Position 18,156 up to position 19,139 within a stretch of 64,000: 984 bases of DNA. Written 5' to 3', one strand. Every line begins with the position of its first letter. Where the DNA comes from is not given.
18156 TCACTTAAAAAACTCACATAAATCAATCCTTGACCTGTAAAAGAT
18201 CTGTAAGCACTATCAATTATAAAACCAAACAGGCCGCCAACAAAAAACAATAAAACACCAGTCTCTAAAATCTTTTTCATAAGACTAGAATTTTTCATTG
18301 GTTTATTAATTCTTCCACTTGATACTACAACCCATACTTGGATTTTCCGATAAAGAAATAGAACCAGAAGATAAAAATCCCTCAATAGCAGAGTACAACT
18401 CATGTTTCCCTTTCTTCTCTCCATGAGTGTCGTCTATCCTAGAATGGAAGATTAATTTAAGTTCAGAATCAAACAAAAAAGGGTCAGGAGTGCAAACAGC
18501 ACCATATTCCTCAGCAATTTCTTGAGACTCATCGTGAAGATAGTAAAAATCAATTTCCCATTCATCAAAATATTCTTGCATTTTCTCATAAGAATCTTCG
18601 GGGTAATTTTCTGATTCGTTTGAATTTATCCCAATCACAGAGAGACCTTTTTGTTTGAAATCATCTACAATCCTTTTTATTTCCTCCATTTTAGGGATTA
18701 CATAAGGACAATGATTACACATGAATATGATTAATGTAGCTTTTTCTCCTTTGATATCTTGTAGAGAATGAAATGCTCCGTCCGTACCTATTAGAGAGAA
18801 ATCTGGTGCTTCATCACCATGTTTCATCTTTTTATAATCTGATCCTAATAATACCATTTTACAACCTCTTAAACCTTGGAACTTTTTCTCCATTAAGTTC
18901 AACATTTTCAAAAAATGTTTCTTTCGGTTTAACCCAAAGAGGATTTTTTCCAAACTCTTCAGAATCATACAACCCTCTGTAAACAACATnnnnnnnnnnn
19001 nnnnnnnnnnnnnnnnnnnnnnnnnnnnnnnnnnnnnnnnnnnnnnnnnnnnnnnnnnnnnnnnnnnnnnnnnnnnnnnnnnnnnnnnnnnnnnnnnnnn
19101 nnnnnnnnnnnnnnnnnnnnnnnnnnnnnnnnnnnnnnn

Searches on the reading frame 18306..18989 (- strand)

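Call 10: search_protein_families(library=pfam, proteins=[window:18306-18989:-], max_evalue=0.01)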
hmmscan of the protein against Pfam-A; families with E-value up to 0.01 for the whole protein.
window:18306-18989:- (227 aa): 7 families
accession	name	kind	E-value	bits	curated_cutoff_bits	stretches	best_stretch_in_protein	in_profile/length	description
PF00578.27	AhpC-TSA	-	3.8e-20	72.5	26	1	58-179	2-121/124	AhpC/TSA family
PF08534.16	Redoxin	-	5.6e-19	68.8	26.6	1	56-186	1-135/148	Redoxin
PF13905.12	Thioredoxin_8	-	1.1e-06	29.3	27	1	83-176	2-91/94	Thioredoxin-like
PF00837.23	T4_deiodinase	-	2.4e-05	24.2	27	1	36-114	54-134/237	Iodothyronine deiodinase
PF02630.20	SCO1-SenC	-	0.00034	21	22.8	1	62-160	2-98/134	SCO1/SenC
PF13098.12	Thioredoxin_2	-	0.00064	20.5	27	1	81-179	4-87/104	Thioredoxin-like domain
PF00255.25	GSHPx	-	0.0068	16.4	27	0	64-151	4-90/108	Glutathione peroxidase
